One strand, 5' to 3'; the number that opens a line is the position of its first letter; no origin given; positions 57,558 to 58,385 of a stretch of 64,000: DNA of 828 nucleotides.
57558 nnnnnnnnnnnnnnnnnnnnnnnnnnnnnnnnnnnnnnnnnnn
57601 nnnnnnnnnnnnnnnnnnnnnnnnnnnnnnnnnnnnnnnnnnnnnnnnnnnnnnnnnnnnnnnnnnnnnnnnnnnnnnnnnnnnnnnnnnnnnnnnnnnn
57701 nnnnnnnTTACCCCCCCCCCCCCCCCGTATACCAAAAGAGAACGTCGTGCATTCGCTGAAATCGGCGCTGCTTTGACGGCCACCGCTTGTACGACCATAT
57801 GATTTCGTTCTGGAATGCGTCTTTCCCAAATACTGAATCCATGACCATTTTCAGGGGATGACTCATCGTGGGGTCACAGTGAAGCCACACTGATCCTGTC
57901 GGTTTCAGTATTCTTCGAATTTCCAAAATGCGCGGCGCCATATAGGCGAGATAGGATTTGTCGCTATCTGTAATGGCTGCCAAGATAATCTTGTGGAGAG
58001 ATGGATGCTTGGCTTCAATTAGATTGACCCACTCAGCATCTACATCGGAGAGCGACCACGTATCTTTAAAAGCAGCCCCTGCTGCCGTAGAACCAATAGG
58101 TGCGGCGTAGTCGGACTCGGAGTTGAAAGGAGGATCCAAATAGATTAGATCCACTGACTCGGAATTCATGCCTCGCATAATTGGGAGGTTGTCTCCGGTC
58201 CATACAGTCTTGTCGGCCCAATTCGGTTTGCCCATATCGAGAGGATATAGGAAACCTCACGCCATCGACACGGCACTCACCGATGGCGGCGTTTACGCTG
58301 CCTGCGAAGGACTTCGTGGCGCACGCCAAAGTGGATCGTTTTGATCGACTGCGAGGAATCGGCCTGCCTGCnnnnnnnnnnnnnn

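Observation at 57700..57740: Second homopolymer (C16) frameshifts a methyltransferase-HNH gene: candidate phase-variable methyltransferase or artefact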

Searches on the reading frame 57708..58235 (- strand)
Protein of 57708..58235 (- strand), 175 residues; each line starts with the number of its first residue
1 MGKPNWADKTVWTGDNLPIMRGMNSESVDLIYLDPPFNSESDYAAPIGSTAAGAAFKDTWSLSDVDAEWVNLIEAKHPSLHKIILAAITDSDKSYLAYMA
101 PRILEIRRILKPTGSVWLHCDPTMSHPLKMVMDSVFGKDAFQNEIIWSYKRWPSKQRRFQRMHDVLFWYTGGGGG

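Call 12: find_encoding_contigs(protein=window:57708-58235:-, flank=10000, max_places=10)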
Protein window:57708-58235:- (175 aa): no gene with exactly this product is on record in the collection.

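Call 58: find_homologous_proteins(query=window:57711-58235:-, max_evalue=1e-20)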
Query seq(175 aa) (175 aa): 3414 proteins with E <= 1e-20 among 3887 candidates; the best 120 are listed.
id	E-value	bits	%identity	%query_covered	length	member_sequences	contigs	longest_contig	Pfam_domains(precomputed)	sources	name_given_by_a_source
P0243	4.6e-88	312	73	97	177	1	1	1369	PF01555.25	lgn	-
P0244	1.9e-87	310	74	97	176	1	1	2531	PF01555.25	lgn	-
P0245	4.0e-87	309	73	95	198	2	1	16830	PF01555.25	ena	-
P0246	4.6e-87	309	71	100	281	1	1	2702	PF01555.25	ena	-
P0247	9.4e-86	305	73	97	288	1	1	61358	PF01555.25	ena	-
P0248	8.8e-85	301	72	99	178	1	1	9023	PF01555.25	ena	-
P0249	1.8e-84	300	72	100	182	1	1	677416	PF01555.25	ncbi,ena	-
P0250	1.9e-84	300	72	99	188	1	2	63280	PF01555.25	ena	-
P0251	2.1e-84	300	72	99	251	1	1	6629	PF01555.25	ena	-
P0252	6.0e-84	299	73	97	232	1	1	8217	PF01555.25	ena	-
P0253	7.0e-84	298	68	97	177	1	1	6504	PF01555.25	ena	-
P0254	9.9e-84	298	71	97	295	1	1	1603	PF01555.25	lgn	-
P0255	1.4e-83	297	71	99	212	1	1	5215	PF01555.25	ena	-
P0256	2.1e-83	297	72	97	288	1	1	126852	PF01555.25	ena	-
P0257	2.1e-83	297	70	99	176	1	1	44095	PF01555.25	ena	-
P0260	6.2e-83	295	70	99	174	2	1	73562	PF01555.25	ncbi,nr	ncbi:MAG: site-specific DNA-methyltransferase [Chloroflexota bacterium]|nr:site-specific DNA-methylt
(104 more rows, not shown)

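Call 62: find_encoding_contigs(protein=P0260, flank=3000, max_places=4)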
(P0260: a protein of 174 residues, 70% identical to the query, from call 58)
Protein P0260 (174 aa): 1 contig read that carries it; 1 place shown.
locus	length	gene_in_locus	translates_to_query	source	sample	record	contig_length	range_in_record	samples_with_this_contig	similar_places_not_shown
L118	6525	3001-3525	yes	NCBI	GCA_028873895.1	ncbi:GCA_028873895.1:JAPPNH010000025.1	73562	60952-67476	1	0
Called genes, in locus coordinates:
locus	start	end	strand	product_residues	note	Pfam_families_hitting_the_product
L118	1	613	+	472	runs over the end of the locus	PF00672:HAMP, PF00512:HisKA, PF02518:HATPase_c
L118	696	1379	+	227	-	PF02660:G3P_acyltransf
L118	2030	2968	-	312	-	PF12760:Zn_ribbon_IS1595, PF12762:DDE_Tnp_IS1595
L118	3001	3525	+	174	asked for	PF01555:N6_N4_Mtase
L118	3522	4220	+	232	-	PF01555:N6_N4_Mtase, PF01844:HNH, PF14279:HNH_5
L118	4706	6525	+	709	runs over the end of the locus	PF13208:TerB_N, PF05099:TerB, PF15615:TerB_C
